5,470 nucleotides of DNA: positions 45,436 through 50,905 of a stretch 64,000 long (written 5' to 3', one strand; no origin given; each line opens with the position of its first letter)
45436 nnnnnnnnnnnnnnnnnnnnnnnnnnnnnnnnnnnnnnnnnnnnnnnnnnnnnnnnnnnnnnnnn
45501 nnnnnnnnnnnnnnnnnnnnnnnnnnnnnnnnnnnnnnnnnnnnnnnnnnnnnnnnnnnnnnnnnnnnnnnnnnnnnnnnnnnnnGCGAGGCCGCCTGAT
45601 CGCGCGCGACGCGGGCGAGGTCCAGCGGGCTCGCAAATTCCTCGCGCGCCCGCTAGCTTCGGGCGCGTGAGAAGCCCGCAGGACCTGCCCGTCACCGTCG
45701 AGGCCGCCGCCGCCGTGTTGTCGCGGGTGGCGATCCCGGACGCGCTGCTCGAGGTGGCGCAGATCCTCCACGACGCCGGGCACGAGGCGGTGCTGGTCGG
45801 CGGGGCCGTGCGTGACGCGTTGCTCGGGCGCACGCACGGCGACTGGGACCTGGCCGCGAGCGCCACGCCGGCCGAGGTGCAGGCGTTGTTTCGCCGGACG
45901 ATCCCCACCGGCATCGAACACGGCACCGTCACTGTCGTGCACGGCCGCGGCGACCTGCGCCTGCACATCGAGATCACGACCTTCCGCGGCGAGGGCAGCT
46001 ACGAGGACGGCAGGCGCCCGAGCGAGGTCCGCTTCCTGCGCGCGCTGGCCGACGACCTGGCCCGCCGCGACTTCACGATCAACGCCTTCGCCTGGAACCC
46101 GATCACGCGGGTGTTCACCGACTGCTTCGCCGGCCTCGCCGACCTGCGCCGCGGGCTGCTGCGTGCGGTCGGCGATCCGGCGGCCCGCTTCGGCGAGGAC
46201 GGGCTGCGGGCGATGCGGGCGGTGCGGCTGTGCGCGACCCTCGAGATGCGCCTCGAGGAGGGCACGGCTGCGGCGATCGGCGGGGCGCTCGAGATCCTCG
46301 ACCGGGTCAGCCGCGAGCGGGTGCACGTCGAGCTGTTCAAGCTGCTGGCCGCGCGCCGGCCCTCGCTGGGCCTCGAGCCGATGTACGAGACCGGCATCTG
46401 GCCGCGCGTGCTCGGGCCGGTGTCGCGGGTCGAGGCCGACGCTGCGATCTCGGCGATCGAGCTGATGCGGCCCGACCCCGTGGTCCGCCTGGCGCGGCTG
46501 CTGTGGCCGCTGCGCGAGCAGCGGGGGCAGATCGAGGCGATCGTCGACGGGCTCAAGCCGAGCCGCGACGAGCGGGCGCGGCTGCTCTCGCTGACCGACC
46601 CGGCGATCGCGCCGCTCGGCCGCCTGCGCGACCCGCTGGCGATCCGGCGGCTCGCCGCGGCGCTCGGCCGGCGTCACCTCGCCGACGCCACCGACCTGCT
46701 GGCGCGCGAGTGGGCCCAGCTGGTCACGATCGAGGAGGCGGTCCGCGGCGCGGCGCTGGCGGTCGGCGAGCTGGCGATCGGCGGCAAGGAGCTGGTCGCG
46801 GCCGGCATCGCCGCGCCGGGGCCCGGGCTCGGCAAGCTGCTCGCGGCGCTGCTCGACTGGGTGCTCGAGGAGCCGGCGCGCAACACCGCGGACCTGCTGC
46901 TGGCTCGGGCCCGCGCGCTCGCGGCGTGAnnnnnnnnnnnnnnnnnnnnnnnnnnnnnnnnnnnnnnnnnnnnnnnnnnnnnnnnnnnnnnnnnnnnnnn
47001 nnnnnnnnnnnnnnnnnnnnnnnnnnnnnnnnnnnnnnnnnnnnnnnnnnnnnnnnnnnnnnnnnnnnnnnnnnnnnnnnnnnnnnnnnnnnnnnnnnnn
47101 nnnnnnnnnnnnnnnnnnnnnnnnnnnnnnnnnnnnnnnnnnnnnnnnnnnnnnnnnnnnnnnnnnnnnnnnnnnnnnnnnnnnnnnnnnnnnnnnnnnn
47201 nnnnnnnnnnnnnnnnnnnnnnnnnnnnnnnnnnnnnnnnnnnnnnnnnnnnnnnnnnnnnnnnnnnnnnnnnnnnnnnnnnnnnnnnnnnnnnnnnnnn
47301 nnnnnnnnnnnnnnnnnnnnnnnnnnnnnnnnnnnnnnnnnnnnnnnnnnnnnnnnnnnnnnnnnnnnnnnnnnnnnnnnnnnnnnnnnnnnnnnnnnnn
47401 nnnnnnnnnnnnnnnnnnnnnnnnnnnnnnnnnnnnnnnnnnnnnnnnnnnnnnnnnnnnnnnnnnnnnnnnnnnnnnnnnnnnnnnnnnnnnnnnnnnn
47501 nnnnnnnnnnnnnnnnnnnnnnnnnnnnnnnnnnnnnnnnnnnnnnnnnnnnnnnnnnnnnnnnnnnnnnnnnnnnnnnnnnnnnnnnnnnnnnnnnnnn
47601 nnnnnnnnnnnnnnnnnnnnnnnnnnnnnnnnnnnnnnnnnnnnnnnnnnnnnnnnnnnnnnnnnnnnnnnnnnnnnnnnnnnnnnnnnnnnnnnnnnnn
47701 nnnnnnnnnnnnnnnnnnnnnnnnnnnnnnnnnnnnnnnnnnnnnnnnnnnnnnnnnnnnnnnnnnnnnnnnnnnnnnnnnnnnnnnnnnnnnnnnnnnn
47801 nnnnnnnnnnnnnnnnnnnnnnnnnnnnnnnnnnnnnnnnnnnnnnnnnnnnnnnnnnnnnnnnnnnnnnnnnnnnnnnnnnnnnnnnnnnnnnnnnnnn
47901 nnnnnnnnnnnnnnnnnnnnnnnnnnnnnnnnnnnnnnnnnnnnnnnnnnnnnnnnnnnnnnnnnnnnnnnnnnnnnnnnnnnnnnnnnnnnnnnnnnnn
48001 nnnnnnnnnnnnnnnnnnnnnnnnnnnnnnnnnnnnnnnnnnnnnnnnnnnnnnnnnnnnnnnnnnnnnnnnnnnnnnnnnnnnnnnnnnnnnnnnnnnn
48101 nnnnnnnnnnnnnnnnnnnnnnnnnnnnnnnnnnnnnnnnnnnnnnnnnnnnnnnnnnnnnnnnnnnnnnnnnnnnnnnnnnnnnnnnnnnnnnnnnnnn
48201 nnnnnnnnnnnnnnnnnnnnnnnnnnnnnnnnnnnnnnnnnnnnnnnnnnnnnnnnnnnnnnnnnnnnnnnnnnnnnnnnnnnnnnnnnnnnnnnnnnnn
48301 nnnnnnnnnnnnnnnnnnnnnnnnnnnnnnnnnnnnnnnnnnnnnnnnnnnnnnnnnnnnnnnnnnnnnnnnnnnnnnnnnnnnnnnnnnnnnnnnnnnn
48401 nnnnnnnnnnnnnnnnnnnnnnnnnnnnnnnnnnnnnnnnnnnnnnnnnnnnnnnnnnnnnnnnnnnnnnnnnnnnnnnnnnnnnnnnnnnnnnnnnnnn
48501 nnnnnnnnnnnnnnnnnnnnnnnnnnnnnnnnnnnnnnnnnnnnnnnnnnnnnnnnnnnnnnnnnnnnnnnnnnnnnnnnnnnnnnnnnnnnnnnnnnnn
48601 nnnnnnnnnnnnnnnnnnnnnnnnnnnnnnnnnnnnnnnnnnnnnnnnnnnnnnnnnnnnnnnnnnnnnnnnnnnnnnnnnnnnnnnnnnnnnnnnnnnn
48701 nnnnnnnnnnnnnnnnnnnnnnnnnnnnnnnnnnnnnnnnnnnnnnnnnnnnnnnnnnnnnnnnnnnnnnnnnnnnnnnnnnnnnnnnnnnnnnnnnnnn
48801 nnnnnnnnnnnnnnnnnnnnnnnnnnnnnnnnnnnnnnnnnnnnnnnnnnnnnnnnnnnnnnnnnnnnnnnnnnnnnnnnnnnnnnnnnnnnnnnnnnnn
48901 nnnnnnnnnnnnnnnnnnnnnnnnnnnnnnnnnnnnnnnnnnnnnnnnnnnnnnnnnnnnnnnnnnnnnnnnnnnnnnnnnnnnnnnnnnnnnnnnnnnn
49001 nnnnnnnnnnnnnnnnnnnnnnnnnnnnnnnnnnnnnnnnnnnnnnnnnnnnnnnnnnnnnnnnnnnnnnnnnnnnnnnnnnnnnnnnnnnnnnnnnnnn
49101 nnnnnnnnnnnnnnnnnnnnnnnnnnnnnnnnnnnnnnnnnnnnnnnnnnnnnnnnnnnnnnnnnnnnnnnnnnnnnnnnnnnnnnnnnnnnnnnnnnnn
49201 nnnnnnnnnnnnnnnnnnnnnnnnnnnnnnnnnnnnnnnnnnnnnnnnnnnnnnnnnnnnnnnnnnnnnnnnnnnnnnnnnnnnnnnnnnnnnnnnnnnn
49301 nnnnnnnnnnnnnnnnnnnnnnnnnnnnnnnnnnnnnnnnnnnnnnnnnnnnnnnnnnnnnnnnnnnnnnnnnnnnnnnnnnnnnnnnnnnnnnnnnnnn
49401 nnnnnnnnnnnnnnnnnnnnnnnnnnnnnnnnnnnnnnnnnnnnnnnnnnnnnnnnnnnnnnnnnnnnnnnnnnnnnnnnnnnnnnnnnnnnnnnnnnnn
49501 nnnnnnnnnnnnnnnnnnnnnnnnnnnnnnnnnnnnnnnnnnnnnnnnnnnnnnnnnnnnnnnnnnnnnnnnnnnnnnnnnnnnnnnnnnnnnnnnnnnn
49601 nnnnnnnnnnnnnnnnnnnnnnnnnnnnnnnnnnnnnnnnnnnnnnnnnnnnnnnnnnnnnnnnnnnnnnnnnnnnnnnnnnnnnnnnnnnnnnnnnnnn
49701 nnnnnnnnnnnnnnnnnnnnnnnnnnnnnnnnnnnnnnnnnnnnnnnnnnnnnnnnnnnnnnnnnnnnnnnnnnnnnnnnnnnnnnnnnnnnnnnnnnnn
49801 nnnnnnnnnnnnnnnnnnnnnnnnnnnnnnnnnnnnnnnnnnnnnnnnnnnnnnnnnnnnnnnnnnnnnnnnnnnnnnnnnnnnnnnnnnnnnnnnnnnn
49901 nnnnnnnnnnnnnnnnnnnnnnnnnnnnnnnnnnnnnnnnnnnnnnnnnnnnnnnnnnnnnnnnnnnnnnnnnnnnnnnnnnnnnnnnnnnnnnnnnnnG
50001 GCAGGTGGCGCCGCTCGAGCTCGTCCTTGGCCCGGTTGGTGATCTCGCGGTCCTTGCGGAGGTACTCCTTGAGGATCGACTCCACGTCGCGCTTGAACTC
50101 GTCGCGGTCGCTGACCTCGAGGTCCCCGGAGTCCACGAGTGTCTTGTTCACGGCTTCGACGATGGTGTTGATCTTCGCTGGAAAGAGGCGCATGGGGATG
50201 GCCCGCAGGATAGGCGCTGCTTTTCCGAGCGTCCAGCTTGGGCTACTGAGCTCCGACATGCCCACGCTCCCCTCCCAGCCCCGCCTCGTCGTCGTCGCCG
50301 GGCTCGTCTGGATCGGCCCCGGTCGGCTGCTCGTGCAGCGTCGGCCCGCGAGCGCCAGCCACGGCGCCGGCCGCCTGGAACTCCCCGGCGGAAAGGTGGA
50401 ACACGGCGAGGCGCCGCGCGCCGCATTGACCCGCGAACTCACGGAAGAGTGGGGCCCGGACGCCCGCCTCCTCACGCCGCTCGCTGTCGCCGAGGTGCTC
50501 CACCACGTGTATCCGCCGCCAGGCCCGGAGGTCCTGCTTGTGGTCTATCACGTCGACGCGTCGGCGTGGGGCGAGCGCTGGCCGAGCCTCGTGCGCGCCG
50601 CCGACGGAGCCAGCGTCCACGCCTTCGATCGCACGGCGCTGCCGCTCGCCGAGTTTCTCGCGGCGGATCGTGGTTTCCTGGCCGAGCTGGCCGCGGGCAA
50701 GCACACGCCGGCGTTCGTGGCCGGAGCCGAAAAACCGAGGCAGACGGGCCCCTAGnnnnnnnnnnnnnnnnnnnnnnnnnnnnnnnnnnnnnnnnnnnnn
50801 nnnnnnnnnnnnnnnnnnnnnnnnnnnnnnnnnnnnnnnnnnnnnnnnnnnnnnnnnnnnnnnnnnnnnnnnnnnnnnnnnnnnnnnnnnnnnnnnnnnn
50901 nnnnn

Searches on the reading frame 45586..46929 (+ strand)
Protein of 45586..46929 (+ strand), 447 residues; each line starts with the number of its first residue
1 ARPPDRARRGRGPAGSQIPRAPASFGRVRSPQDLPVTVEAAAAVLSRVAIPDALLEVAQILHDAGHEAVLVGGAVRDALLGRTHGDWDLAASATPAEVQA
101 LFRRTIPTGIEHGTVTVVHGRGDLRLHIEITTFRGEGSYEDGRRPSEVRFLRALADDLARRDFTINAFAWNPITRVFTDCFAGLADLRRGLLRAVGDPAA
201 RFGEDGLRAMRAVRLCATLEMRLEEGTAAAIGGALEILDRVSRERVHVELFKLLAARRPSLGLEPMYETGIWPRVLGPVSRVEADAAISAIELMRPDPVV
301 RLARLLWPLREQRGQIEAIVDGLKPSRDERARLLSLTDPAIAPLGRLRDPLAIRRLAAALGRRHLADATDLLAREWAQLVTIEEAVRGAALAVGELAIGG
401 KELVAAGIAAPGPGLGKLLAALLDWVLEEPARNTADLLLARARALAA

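Call 27: search_protein_families(library=pfam, proteins=[window:45586-46929:+])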
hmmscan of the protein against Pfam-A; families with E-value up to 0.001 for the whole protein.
window:45586-46929:+ (447 aa): 3 families
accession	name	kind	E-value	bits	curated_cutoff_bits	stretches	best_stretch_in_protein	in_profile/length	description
PF01743.26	PolyA_pol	-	3.8e-34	118.2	23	1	69-193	2-126/126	Poly A polymerase head domain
PF12627.12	PolyA_pol_RNAbd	-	1.6e-09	37.8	22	1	221-275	2-56/64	Probable RNA and SrmB- binding site of polymerase A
PF13735.12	tRNA_NucTran2_2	-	0.00035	21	27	1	395-440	102-147/149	tRNA nucleotidyltransferase domain 2 putative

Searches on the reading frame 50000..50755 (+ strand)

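Call 27: search_protein_families(library=pfam, proteins=[window:50000-50755:+])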
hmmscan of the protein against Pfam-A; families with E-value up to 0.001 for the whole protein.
window:50000-50755:+ (251 aa): 2 families
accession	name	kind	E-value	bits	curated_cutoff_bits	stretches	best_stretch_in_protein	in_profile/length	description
PF00293.34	NUDIX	-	1.2e-13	51.6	21.1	1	97-209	4-110/134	NUDIX domain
PF14815.12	NUDIX_4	-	1.7e-06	28.2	35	1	102-185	4-77/113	NUDIX domain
